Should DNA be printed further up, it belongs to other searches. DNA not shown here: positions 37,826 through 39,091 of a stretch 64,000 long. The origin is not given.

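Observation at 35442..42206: Self-contained type II FAS/PKS-like operon ending in an LpxL-family acyltransferase: candidate pathway for a dedicated special acyl chain on lipid A or another glycolipid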

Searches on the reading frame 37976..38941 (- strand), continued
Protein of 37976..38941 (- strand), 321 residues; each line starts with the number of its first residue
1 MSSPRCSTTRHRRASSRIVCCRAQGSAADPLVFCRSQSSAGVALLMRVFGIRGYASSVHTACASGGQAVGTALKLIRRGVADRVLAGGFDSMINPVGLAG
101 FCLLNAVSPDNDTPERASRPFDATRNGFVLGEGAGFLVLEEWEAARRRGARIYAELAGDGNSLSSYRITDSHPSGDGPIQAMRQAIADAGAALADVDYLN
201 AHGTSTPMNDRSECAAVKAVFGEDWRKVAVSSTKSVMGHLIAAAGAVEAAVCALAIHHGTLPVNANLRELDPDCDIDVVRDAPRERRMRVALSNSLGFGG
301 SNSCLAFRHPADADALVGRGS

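Call 11: find_homologous_proteins(query=L001:12604-13842:+, max_evalue=1e-10)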
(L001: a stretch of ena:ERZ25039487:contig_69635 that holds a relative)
Query L001:12604-13842:+ (413 aa): 3150 proteins with E <= 1e-10 among 8000 candidates; the best 120 are listed.
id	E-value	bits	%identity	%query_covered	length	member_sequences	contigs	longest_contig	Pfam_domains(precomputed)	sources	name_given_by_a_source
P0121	1.1e-270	916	98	100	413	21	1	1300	PF01648.26,PF03279.19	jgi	-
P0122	3.5e-257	872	93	100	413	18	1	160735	PF01648.26,PF03279.19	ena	-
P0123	2.9e-242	822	88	99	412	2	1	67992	PF01648.26,PF03279.19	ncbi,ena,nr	ncbi:MAG TPA: 4'-phosphopantetheinyl transferase superfamily protein [Burkholderiaceae bacterium]|nr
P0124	1.1e-235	801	87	98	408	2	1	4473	PF01648.26,PF03279.19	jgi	jgi:KDO2-lipid IV(A) lauroyltransferase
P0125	2.7e-230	783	83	100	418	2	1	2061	PF01648.26,PF03279.19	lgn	-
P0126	4.7e-229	779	83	100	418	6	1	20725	PF01648.26,PF03279.19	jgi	jgi:KDO2-lipid IV(A) lauroyltransferase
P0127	4.8e-229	779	82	100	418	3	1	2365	PF01648.26,PF03279.19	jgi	-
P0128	1.4e-228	777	84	98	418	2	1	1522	PF01648.26,PF03279.19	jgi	jgi:phosphopantetheine--protein transferase-like protein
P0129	2.5e-228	777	83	99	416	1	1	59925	PF01648.26,PF03279.19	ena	-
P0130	2.4e-227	773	82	100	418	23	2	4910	PF01648.26,PF03279.19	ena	-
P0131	6.9e-227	772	83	98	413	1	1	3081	PF01648.26,PF03279.19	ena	-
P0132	5.1e-226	769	81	100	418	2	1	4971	PF01648.26,PF03279.19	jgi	jgi:KDO2-lipid IV(A) lauroyltransferase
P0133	8.7e-226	768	82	99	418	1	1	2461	PF01648.26,PF03279.19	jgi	-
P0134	3.8e-225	766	81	100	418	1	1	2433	PF01648.26,PF03279.19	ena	-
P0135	6.8e-225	765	81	100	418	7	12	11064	PF01648.26,PF03279.19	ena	-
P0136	1.4e-224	764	84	95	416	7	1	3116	PF01648.26,PF03279.19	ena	-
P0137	7.1e-224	762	80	99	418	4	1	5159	PF01648.26,PF03279.19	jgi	jgi:KDO2-lipid IV(A) lauroyltransferase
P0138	2.0e-223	760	82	99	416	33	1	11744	PF01648.26,PF03279.19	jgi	jgi:KDO2-lipid IV(A) lauroyltransferase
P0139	6.3e-223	759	81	99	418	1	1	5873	PF01648.26,PF03279.19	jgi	-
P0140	7.4e-223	758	82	99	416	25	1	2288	PF01648.26,PF03279.19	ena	-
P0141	1.8e-222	757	82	99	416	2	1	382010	PF01648.26,PF03279.19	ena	-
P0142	1.6e-221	754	83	95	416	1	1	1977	PF01648.26,PF03279.19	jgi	jgi:KDO2-lipid IV(A) lauroyltransferase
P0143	1.7e-221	754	82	97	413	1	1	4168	PF01648.26,PF03279.19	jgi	jgi:phosphopantetheine--protein transferase-like protein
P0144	2.5e-221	753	83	98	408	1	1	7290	PF01648.26,PF03279.19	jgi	jgi:KDO2-lipid IV(A) lauroyltransferase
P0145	2.9e-221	753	82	97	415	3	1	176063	PF01648.26,PF03279.19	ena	-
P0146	5.8e-221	752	81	98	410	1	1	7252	PF01648.26,PF03279.19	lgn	-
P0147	7.7e-221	752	81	99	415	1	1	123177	PF01648.26,PF03279.19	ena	-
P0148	1.3e-220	751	81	99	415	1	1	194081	PF01648.26,PF03279.19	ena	-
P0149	1.4e-220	751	81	99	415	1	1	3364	PF01648.26,PF03279.19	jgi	jgi:KDO2-lipid IV(A) lauroyltransferase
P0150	1.5e-220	751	81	99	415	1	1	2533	PF01648.26,PF03279.19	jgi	-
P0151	1.7e-220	751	80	100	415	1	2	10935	PF01648.26,PF03279.19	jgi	jgi:KDO2-lipid IV(A) lauroyltransferase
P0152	1.8e-220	751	81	99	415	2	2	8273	PF01648.26,PF03279.19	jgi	jgi:KDO2-lipid IV(A) lauroyltransferase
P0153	5.0e-220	749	82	98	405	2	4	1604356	PF01648.26,PF03279.19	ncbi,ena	-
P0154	7.0e-220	749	83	96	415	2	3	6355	PF01648.26,PF03279.19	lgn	-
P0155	9.0e-220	748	82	98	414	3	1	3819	PF01648.26,PF03279.19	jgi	-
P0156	3.4e-219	746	83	97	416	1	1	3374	PF01648.26,PF03279.19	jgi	-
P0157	7.0e-219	745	82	96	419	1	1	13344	PF01648.26,PF03279.19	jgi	jgi:KDO2-lipid IV(A) lauroyltransferase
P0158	7.5e-219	745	80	99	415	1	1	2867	PF01648.26,PF03279.19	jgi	jgi:KDO2-lipid IV(A) lauroyltransferase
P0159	1.6e-218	744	83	96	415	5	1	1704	PF01648.26,PF03279.19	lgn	-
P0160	2.1e-218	744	82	97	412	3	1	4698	PF01648.26,PF03279.19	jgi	jgi:KDO2-lipid IV(A) lauroyltransferase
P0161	4.2e-218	743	83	96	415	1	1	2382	PF01648.26,PF03279.19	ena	-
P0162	5.3e-218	742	82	99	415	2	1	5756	PF01648.26,PF03279.19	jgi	-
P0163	5.5e-217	739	80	99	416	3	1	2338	PF01648.26,PF03279.19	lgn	-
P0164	3.5e-216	736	81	99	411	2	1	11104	PF01648.26,PF03279.19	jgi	jgi:KDO2-lipid IV(A) lauroyltransferase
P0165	3.9e-216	736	80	99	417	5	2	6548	PF01648.26,PF03279.19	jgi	jgi:KDO2-lipid IV(A) lauroyltransferase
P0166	6.2e-216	736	81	99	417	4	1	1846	PF01648.26,PF03279.19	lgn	-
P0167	1.1e-215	735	82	96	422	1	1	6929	PF01648.26,PF03279.19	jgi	jgi:KDO2-lipid IV(A) lauroyltransferase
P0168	1.3e-215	735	79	98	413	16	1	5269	PF01648.26,PF03279.19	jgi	-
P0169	1.6e-215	734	79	100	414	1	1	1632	PF01648.26,PF03279.19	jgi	jgi:KDO2-lipid IV(A) lauroyltransferase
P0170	3.6e-215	733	80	97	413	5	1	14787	PF01648.26,PF03279.19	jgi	-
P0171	1.0e-214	732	79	100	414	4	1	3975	PF01648.26,PF03279.19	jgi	jgi:KDO2-lipid IV(A) lauroyltransferase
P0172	1.1e-214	732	79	98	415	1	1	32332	PF01648.26,PF03279.19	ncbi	-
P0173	7.1e-214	729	81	96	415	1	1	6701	PF01648.26,PF03279.19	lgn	-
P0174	2.7e-213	727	80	98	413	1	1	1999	PF01648.26,PF03279.19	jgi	jgi:KDO2-lipid IV(A) lauroyltransferase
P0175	9.3e-213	725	79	98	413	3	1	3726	PF01648.26,PF03279.19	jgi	jgi:KDO2-lipid IV(A) lauroyltransferase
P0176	2.7e-212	724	80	97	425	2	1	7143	PF01648.26,PF03279.19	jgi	jgi:KDO2-lipid IV(A) lauroyltransferase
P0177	8.4e-212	722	78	99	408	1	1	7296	PF01648.26,PF03279.19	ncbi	ncbi:MAG: 4'-phosphopantetheinyl transferase superfamily protein [Rubrivivax sp.]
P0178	1.8e-211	721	78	97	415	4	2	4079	PF01648.26,PF03279.19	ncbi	-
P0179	1.9e-211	721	78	99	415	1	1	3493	PF01648.26,PF03279.19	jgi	jgi:phosphopantetheine--protein transferase-like protein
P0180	5.2e-211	719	79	99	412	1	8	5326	PF01648.26,PF03279.19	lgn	-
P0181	5.5e-211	719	77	98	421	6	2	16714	PF01648.26,PF03279.19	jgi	jgi:KDO2-lipid IV(A) lauroyltransferase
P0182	1.0e-209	715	79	98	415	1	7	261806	PF01648.26,PF03279.19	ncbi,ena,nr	ncbi:MAG TPA: 4'-phosphopantetheinyl transferase superfamily protein [Rubrivivax sp.]|nr:4'-phosphop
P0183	1.4e-209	715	79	97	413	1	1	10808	PF01648.26,PF03279.19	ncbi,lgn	-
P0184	2.4e-209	714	77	99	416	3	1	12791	PF01648.26,PF03279.19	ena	-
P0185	3.6e-209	713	79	99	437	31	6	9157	PF01648.26,PF03279.19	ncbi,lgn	-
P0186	3.9e-209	713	79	99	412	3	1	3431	PF01648.26,PF03279.19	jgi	jgi:KDO2-lipid IV(A) lauroyltransferase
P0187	4.3e-209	713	78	98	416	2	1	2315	PF01648.26,PF03279.19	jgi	jgi:KDO2-lipid IV(A) lauroyltransferase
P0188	4.5e-209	713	81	95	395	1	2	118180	PF01648.26,PF03279.19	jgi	jgi:KDO2-lipid IV(A) lauroyltransferase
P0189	8.4e-209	712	79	97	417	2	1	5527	PF01648.26,PF03279.19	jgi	jgi:phosphopantetheine--protein transferase-like protein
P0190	9.7e-209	712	77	98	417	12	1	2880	PF01648.26,PF03279.19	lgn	-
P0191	1.1e-208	712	76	100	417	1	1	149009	PF01648.26,PF03279.19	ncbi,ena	-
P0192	1.2e-208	712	79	97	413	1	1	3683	PF01648.26,PF03279.19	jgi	jgi:KDO2-lipid IV(A) lauroyltransferase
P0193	1.5e-208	711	77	98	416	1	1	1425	PF01648.26,PF03279.19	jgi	jgi:KDO2-lipid IV(A) lauroyltransferase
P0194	1.6e-208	711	77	99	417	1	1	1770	PF01648.26,PF03279.19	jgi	-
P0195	3.0e-208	710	77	99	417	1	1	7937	PF01648.26,PF03279.19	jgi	jgi:KDO2-lipid IV(A) lauroyltransferase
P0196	3.2e-208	710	79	94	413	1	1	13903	PF01648.26,PF03279.19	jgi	jgi:KDO2-lipid IV(A) lauroyltransferase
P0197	5.1e-208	710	79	97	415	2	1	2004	PF01648.26,PF03279.19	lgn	-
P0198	7.8e-208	709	76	99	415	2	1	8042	PF01648.26,PF03279.19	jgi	jgi:phosphopantetheine--protein transferase-like protein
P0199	8.0e-208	709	77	99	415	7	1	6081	PF01648.26,PF03279.19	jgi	jgi:KDO2-lipid IV(A) lauroyltransferase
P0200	1.1e-207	708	76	98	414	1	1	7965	PF01648.26,PF03279.19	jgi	jgi:KDO2-lipid IV(A) lauroyltransferase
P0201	1.1e-207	708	79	96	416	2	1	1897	PF01648.26,PF03279.19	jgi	jgi:KDO2-lipid IV(A) lauroyltransferase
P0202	1.2e-207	708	78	97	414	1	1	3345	PF01648.26,PF03279.19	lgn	-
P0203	1.5e-207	708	76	98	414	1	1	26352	PF01648.26,PF03279.19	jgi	jgi:KDO2-lipid IV(A) lauroyltransferase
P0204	1.8e-207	708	78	99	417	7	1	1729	PF01648.26,PF03279.19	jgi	jgi:KDO2-lipid IV(A) lauroyltransferase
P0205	2.6e-207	707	78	97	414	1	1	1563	PF01648.26,PF03279.19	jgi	-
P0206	4.7e-207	706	76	99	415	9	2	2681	PF01648.26,PF03279.19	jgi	jgi:KDO2-lipid IV(A) lauroyltransferase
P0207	5.0e-207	706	76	98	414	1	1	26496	PF01648.26,PF03279.19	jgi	jgi:KDO2-lipid IV(A) lauroyltransferase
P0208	6.7e-207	706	78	97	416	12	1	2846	PF01648.26,PF03279.19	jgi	jgi:KDO2-lipid IV(A) lauroyltransferase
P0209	8.2e-207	706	78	98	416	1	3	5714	PF01648.26,PF03279.19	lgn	-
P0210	8.3e-207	706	79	95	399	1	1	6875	PF01648.26,PF03279.19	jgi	jgi:KDO2-lipid IV(A) lauroyltransferase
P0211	1.2e-206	705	77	98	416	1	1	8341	PF01648.26,PF03279.19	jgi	jgi:phosphopantetheine--protein transferase-like protein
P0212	1.2e-206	705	76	99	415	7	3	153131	PF01648.26,PF03279.19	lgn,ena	-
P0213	1.9e-206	704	75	99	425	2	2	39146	PF01648.26,PF03279.19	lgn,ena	-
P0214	2.3e-206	704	76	99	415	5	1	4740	PF01648.26,PF03279.19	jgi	-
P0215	5.8e-206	703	77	98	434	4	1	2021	PF01648.26,PF03279.19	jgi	jgi:KDO2-lipid IV(A) lauroyltransferase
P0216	9.4e-206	702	77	98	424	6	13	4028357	PF01648.26,PF03279.19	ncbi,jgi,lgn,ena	jgi:KDO2-lipid IV(A) lauroyltransferase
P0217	9.9e-206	702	76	99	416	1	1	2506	PF01648.26,PF03279.19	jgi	jgi:KDO2-lipid IV(A) lauroyltransferase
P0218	1.2e-205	702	76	99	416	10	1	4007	PF01648.26,PF03279.19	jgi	jgi:KDO2-lipid IV(A) lauroyltransferase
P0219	1.6e-205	701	78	98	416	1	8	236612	PF01648.26,PF03279.19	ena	-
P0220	2.4e-205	701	76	97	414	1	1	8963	PF01648.26,PF03279.19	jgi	jgi:phosphopantetheine--protein transferase-like protein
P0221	2.5e-205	701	78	97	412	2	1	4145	PF01648.26,PF03279.19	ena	-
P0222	2.7e-205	701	77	98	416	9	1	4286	PF01648.26,PF03279.19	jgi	-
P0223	4.3e-205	700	77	98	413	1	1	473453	PF01648.26,PF03279.19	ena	-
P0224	7.0e-205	699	76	99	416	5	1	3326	PF01648.26,PF03279.19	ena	-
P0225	1.1e-204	699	76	98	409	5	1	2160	PF01648.26,PF03279.19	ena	-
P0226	1.2e-204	698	76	97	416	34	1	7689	PF01648.26,PF03279.19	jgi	jgi:KDO2-lipid IV(A) lauroyltransferase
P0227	1.2e-204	698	76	98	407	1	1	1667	PF01648.26,PF03279.19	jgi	jgi:KDO2-lipid IV(A) lauroyltransferase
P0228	1.6e-204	698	74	99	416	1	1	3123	PF01648.26,PF03279.19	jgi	jgi:KDO2-lipid IV(A) lauroyltransferase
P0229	2.3e-204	698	77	97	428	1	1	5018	PF01648.26,PF03279.19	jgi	jgi:KDO2-lipid IV(A) lauroyltransferase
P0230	2.9e-204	697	77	98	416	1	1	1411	PF01648.26,PF03279.19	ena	-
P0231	5.5e-204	696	77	98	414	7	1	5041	PF01648.26,PF03279.19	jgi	jgi:KDO2-lipid IV(A) lauroyltransferase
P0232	6.1e-204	696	75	98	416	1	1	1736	PF01648.26,PF03279.19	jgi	-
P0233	6.4e-204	696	76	98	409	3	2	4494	PF01648.26,PF03279.19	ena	-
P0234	1.3e-203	695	77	98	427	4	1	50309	PF01648.26,PF03279.19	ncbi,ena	-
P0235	1.5e-203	695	75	98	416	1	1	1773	PF01648.26,PF03279.19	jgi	-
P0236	1.6e-203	695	77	98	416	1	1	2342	PF01648.26,PF03279.19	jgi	jgi:KDO2-lipid IV(A) lauroyltransferase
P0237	1.9e-203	695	76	98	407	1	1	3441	PF01648.26,PF03279.19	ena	-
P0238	2.0e-203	694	76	98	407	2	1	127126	PF01648.26,PF03279.19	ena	-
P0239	2.3e-203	694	78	96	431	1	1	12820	PF01648.26,PF03279.19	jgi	jgi:KDO2-lipid IV(A) lauroyltransferase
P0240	3.1e-203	694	76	98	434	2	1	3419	PF01648.26,PF03279.19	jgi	-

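Call 12: find_related_loci(query=L001:12604-13842:+, collection=genome_contigs, flank=10000)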
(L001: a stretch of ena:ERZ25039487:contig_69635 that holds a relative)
Query L001:12604-13842:+ (413 aa) in genome_contigs; peptide patterns used: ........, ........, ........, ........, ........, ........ (x = any residue, [..] = any of these).
600 stretches matched a pattern (row limit reached: there are more); 487 encode a relative of the query (tblastn E <= 1e-3); the best 80 are kept; 80 distinct loci.
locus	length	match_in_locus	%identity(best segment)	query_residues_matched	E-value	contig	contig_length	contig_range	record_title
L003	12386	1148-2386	99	1-413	0e+0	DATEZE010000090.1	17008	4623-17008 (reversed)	MAG TPA_asm: Burkholderiaceae bacterium isolate SMAG_U8466 k141_94015, whole genome shotgun sequence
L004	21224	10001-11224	88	6-413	0e+0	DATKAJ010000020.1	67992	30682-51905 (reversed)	MAG TPA_asm: Burkholderiaceae bacterium isolate SMAG_U15202 k141_5022102, whole genome shotgun sequence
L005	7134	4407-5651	82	1-413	0e+0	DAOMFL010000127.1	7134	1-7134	MAG TPA_asm: Burkholderiaceae bacterium isolate AMR_MDS_5003 NODE_3650_length_7134_cov_18.136601, whole genome shotgun s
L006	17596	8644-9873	81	1-408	0e+0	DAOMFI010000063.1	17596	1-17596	MAG TPA_asm: Burkholderiaceae bacterium isolate AMR_MDS_5006 NODE_640_length_17596_cov_40.745054, whole genome shotgun s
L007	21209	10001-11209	79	5-407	0e+0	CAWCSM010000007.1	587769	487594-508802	MAG: uncultured beta proteobacterium isolate MFD05442.bin.2.192 genome assembly, contig: contig_24069, whole genome shot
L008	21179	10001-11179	81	10-402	0e+0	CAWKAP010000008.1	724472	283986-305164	MAG: uncultured beta proteobacterium isolate MFD09779.bin.1.351 genome assembly, contig: contig_37265, whole genome shot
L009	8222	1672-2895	78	6-413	0e+0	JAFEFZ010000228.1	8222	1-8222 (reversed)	MAG: Proteobacteria bacterium isolate SZAS TMP-57 LIN-715__228__length-8222, whole genome shotgun sequence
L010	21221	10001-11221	77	6-412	0e+0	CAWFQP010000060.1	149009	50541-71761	MAG: uncultured proteobacterium isolate MFD09730.bin.2.123 genome assembly, contig: contig_872, whole genome shotgun seq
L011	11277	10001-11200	79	13-412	0e+0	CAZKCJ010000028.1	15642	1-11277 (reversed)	MAG TPA_asm: uncultured Rubrivivax sp. isolate binchicken_co315_27 genome assembly, contig: NODE_2262_length_15642_cov_4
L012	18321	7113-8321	77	6-408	0e+0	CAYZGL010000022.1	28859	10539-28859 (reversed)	MAG TPA_asm: uncultured Rubrivivax sp. isolate binchicken_co14_278 genome assembly, contig: NODE_2071_length_28859_cov_7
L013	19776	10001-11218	76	6-408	0e+0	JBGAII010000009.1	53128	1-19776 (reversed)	MAG: Rubrivivax sp. isolate MAG_MBR_H125.99 MBRH125-99_opera_contig_1978, whole genome shotgun sequence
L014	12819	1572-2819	79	1-412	0e+0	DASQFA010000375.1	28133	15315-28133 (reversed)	MAG TPA_asm: Rubrivivax sp. isolate SMAG_U11768 k141_169907, whole genome shotgun sequence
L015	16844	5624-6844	76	6-412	0e+0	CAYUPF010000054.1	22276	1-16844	MAG TPA_asm: uncultured Rubrivivax sp. isolate SRP344714_co2_327 genome assembly, contig: NODE_5967_length_22276_cov_83.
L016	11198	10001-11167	77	24-412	0e+0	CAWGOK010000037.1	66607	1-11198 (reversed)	MAG: uncultured beta proteobacterium isolate MFD09730.bin.2.53 genome assembly, contig: contig_51816, whole genome shotg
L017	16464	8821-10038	70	8-413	2e-180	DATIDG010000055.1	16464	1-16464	MAG TPA_asm: Burkholderiales bacterium isolate SMAG_U16337 k141_689639, whole genome shotgun sequence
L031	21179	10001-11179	65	13-405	1e-165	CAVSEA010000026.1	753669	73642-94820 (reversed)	MAG: uncultured beta proteobacterium isolate MFD02134.bin.2.183 genome assembly, contig: contig_5486, whole genome shotg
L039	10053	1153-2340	64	10-405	6e-164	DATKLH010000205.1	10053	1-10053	MAG TPA_asm: Casimicrobiaceae bacterium isolate SMAG_U14680 k141_1033860, whole genome shotgun sequence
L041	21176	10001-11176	64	14-405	8e-163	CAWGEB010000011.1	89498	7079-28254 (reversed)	MAG: uncultured beta proteobacterium isolate MFD02134.bin.3.237 genome assembly, contig: contig_34646, whole genome shot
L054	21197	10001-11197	63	7-405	2e-159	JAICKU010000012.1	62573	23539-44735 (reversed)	MAG: Burkholderiales bacterium isolate GZL_HY_2_bin.85 k141_544949_length_62573_cov_24.7110, whole genome shotgun sequen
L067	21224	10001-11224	63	1-410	3e-156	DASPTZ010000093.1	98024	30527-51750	MAG TPA_asm: Casimicrobiaceae bacterium isolate SMAG_U12290 k141_454739, whole genome shotgun sequence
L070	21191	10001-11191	65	8-405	1e-154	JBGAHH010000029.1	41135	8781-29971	MAG: Casimicrobiaceae bacterium isolate MAG_MBR_H125.40 MBRH125-40_opera_contig_2534, whole genome shotgun sequence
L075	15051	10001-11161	62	15-401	2e-153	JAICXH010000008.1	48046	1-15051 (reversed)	MAG: Burkholderiales bacterium isolate LS_FP_2_bin.103 k141_1813028_length_48046_cov_31.1696, whole genome shotgun seque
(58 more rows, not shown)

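Call 15: search_solved_structures(query=L001:10001-11317:+, max_evalue=1e-20)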
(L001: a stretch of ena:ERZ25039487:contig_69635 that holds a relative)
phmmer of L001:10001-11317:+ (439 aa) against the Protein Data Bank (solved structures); distinct sequences matched with E-value up to 1e-20: 107 (the best 60 are shown).
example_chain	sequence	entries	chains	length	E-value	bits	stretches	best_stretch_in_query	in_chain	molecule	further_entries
1j3n_A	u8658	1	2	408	1.1e-107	363.9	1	3-426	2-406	3-oxoacyl-(acyl-carrier protein) synthase II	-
4ls5_A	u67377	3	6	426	1.3e-93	317.6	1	3-426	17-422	3-oxoacyl-[acyl-carrier-protein] synthase 2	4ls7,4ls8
4ls6_A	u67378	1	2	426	1.5e-93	317.3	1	3-426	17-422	3-oxoacyl-[acyl-carrier-protein] synthase 2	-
6okg_A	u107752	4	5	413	1.4e-91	310.8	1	3-426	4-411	3-oxoacyl-[acyl-carrier-protein] synthase 2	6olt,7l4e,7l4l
1b3n_A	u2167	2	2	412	1.5e-91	310.7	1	3-426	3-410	PROTEIN (KETOACYL ACYL CARRIER PROTEIN SYNTHASE 2) | BETA-KETOACYL ACP SYNTHASE II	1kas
2gfw_A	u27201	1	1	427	1.8e-91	310.4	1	3-426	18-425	3-oxoacyl-[acyl-carrier-protein] synthase 2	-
2gfy_A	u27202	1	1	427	1.9e-90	307.1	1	3-426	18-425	3-oxoacyl-[acyl-carrier-protein] synthase 2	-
3hnz_A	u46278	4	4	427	4.1e-90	306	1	3-426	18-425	3-oxoacyl-[acyl-carrier-protein] synthase 2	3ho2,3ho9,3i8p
4r8e_A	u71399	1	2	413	4.7e-90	305.8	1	3-426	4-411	3-oxoacyl-[acyl-carrier-protein] synthase 2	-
9lpl_A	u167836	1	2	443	6e-90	305.5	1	3-426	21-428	3-oxoacyl-[acyl-carrier-protein] synthase 2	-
2gfv_A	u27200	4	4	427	7.3e-90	305.2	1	3-426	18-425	3-oxoacyl-[acyl-carrier-protein] synthase 2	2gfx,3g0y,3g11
3o04_A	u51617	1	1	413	4e-89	302.7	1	3-427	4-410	beta-keto-acyl carrier protein synthase II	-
5sxo_A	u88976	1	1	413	1.2e-88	301.2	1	3-427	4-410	3-oxoacyl-[acyl-carrier-protein] synthase 2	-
4qav_A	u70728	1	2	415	1.1e-86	294.7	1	3-426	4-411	3-oxoacyl-[acyl-carrier-protein] synthase 2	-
1e5m_A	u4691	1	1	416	1.5e-86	294.3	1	3-426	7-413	BETA KETOACYL ACYL CARRIER PROTEIN SYNTHASE II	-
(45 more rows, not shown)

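Call 16: search_solved_structures(query=L001:11333-12604:+, max_evalue=1e-10)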
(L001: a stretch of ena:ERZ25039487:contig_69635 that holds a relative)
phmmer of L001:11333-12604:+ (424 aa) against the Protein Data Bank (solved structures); distinct sequences matched with E-value up to 1e-10: 131 (the best 60 are shown).
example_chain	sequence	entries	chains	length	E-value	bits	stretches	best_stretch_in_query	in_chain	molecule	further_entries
4ls6_A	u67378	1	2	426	2.7e-49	171.5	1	2-420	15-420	3-oxoacyl-[acyl-carrier-protein] synthase 2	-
4ls5_A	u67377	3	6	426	3.3e-49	171.2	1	2-420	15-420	3-oxoacyl-[acyl-carrier-protein] synthase 2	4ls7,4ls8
8z5c_A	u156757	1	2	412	4.8e-46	160.8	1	5-421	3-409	3-oxoacyl-[acyl-carrier-protein] synthase 2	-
8z5e_A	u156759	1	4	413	3.8e-45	157.9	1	5-421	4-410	3-oxoacyl-[acyl-carrier-protein] synthase 2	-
8z5d_A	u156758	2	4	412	4.3e-45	157.7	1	5-421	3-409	3-oxoacyl-[acyl-carrier-protein] synthase 2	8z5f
1j3n_A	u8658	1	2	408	1.2e-44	156.2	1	5-418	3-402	3-oxoacyl-(acyl-carrier protein) synthase II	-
4qav_A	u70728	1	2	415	2.4e-40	142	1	2-420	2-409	3-oxoacyl-[acyl-carrier-protein] synthase 2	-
1e5m_A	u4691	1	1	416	7.7e-40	140.4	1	4-419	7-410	BETA KETOACYL ACYL CARRIER PROTEIN SYNTHASE II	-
1ox0_A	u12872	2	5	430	4.1e-39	138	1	4-418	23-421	Beta ketoacyl-acyl carrier protein synthase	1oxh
3o04_A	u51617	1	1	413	2e-38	135.7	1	4-420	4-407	beta-keto-acyl carrier protein synthase II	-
5sxo_A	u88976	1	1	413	3.6e-38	134.9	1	4-420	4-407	3-oxoacyl-[acyl-carrier-protein] synthase 2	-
2rjt_A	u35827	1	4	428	4.1e-38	134.7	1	4-418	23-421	Beta-ketoacyl-ACP synthase II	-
2gqd_A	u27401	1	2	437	5.7e-38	134.2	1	4-420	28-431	3-oxoacyl-[acyl-carrier-protein] synthase 2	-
4r8e_A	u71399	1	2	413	6.2e-38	134.1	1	2-422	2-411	3-oxoacyl-[acyl-carrier-protein] synthase 2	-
2alm_A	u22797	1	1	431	6.8e-38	134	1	4-418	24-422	3-oxoacyl-(acyl-carrier-protein) synthase II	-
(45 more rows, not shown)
